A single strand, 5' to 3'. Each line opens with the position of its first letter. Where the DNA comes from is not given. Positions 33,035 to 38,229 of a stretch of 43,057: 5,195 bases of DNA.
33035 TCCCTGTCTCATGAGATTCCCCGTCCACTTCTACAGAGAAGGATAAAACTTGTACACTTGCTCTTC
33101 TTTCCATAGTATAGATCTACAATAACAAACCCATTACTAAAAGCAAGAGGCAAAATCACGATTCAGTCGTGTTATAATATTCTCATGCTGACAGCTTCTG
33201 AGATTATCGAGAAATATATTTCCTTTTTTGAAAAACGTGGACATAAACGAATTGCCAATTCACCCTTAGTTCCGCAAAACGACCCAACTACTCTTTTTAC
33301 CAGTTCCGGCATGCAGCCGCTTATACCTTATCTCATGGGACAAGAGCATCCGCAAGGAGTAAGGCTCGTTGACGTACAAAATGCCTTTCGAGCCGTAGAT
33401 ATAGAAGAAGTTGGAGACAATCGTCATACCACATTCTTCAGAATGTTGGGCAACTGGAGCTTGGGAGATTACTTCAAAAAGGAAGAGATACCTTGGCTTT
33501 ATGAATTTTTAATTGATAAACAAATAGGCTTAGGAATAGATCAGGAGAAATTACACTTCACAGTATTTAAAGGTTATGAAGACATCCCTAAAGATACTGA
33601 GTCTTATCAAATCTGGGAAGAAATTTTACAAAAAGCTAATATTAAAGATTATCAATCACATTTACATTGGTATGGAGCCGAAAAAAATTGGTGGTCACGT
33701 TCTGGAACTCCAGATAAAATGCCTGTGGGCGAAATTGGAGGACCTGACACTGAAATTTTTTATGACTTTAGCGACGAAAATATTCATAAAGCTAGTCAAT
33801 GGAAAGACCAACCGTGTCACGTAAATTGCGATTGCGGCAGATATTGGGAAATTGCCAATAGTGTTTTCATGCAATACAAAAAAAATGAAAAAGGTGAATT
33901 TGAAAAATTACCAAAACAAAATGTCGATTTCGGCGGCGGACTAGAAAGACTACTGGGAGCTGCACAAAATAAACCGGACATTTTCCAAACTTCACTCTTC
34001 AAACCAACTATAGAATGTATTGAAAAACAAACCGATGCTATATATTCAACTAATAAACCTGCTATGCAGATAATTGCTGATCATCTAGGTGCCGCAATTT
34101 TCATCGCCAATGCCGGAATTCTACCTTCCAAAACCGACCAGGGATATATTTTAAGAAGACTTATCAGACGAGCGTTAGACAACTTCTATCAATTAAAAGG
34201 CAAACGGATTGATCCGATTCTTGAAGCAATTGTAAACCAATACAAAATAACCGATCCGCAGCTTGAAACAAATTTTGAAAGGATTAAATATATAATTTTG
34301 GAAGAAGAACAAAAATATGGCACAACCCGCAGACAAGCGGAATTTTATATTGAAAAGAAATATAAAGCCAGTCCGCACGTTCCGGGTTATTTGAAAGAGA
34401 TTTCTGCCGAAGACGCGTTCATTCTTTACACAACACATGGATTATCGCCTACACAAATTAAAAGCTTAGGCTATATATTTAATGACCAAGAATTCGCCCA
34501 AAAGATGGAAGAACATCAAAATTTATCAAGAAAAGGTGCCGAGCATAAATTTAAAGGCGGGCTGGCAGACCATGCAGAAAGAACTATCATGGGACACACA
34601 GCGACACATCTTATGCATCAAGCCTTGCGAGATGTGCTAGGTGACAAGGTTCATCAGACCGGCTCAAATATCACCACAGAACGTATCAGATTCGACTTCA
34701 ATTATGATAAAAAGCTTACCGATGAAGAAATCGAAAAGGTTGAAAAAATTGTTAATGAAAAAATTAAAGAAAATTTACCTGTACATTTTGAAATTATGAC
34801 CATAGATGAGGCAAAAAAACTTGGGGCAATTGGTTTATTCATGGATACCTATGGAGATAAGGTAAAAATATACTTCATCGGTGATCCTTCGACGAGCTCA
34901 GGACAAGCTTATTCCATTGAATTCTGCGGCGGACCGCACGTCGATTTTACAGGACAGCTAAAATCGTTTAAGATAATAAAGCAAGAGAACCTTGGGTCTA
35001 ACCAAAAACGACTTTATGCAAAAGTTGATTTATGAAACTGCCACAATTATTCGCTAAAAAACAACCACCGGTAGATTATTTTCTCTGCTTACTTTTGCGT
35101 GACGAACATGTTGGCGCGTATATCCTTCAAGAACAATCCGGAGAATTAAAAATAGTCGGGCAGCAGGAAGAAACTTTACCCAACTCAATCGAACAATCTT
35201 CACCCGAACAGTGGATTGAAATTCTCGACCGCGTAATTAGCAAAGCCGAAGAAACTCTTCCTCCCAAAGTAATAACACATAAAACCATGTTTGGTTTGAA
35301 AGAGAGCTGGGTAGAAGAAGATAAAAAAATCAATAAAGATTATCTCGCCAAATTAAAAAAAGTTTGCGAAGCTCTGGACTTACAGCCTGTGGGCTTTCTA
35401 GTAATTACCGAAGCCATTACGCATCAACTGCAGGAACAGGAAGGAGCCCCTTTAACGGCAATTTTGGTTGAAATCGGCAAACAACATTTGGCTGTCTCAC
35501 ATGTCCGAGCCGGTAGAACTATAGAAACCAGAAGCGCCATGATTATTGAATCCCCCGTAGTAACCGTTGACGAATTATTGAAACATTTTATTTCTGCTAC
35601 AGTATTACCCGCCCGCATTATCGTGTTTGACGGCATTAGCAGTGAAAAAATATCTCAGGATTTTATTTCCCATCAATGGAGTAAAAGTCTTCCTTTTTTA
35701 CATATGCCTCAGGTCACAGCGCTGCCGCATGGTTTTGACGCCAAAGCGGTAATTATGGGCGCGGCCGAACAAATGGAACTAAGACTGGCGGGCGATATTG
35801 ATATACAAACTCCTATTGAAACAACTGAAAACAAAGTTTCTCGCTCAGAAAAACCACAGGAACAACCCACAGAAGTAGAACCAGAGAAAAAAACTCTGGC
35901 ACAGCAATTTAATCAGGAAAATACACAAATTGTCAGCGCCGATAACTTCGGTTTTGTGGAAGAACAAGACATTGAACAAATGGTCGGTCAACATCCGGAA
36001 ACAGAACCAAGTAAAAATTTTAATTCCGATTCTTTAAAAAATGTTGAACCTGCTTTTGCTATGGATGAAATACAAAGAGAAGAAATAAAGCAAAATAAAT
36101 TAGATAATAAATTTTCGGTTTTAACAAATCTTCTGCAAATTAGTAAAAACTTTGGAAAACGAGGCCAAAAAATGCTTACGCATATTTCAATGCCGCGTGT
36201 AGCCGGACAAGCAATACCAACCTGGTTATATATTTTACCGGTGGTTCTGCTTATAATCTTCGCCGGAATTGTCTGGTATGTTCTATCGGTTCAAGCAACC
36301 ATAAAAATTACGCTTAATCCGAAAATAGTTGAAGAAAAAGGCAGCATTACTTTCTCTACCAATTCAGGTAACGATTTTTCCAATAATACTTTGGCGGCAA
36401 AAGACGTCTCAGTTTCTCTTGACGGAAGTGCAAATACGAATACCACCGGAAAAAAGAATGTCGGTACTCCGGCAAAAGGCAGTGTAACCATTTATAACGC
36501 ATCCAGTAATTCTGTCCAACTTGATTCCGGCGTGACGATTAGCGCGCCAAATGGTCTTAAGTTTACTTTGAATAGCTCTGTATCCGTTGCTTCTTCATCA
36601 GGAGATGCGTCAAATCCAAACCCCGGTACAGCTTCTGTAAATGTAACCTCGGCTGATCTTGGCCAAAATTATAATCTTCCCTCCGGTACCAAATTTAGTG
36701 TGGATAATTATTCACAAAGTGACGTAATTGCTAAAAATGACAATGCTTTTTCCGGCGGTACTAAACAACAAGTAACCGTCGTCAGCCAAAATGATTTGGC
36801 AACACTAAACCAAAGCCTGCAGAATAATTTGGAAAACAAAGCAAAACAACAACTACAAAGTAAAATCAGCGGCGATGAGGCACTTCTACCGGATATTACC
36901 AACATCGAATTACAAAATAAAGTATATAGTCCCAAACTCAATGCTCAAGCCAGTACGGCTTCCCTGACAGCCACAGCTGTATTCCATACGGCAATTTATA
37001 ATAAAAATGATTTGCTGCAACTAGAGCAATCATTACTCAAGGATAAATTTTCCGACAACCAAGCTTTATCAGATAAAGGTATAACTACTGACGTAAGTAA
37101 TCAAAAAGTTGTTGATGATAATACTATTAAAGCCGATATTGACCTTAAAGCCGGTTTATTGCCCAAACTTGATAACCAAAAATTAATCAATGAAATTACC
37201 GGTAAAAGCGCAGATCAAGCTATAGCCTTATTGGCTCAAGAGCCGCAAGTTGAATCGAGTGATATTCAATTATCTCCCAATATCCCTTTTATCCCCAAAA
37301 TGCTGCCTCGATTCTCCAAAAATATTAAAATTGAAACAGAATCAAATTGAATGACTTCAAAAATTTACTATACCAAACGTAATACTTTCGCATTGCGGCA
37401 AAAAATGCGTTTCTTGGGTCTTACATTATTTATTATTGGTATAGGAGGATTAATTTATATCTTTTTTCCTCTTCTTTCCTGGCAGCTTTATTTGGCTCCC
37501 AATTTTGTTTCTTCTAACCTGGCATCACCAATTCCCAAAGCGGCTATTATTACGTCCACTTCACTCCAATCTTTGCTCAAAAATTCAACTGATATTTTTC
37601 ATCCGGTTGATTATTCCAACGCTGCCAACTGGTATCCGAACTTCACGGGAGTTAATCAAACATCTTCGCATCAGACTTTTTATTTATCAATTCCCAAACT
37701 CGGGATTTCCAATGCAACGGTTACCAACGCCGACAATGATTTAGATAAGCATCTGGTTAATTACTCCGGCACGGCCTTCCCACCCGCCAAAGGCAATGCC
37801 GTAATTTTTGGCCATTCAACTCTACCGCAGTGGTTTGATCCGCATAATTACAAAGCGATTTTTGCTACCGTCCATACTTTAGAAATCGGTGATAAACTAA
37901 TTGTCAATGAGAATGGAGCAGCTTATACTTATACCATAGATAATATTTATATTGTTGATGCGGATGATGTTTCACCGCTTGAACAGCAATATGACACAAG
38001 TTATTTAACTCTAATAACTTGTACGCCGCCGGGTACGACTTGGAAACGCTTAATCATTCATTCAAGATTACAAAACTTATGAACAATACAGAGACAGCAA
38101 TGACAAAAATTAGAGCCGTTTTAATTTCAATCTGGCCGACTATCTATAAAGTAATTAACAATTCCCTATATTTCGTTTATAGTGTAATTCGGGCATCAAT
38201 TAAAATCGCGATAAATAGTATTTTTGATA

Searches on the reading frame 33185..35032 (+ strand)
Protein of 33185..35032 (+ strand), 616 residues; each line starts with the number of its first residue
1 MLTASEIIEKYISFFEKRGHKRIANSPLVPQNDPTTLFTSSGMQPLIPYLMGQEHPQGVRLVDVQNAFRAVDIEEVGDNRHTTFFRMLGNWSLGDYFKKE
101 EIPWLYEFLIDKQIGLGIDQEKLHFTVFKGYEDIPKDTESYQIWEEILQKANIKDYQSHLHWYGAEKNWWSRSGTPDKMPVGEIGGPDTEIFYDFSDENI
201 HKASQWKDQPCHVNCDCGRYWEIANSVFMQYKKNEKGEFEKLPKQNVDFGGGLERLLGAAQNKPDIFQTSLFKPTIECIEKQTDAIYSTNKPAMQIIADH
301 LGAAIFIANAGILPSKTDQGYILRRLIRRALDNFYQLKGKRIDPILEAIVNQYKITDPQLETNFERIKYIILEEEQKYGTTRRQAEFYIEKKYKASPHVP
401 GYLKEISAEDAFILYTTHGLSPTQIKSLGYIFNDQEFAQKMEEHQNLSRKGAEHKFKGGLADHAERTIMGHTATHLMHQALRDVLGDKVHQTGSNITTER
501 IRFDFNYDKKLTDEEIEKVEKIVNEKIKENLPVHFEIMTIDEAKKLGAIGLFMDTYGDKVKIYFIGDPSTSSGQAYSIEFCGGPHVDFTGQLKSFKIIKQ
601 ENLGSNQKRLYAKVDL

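Call 17: search_protein_families(library=pfam, proteins=[window:33185-35032:+], max_evalue=0.001)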
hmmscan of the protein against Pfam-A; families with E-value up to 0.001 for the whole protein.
window:33185-35032:+ (616 aa): 2 families
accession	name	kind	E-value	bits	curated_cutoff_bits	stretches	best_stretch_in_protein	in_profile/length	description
PF01411.24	tRNA-synt_2c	-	2.8e-92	310.5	30.3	1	6-456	1-436/552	tRNA synthetases class II (A)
PF07973.19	tRNA_SAD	-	5.6e-12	45.9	24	1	560-611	1-44/44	Threonyl and Alanyl tRNA synthetase second additional domain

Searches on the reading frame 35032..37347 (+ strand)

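Call 17: search_protein_families(library=pfam, proteins=[window:35032-37347:+], max_evalue=0.001)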
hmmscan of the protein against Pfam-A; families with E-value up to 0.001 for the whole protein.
window:35032-37347:+ (772 aa): 1 family
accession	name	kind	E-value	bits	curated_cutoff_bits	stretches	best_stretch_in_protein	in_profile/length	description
PF04865.19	Baseplate_J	-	3.5e-06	26.9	21.1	1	474-577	16-110/255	Baseplate J-like protein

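Call 72: search_protein_families(library=phrogs, proteins=[window:35032-37347:+], max_evalue=0.001)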
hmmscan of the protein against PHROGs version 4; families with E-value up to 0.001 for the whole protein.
window:35032-37347:+ (772 aa): 0 families

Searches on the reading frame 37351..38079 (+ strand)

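Call 17: search_protein_families(library=pfam, proteins=[window:37351-38079:+], max_evalue=0.001)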
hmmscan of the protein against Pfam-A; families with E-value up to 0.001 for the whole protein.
window:37351-38079:+ (243 aa): 1 family
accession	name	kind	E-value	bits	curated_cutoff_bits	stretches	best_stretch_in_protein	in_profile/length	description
PF04203.18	Sortase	-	2.4e-22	79.4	26.6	1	112-240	1-124/125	Sortase domain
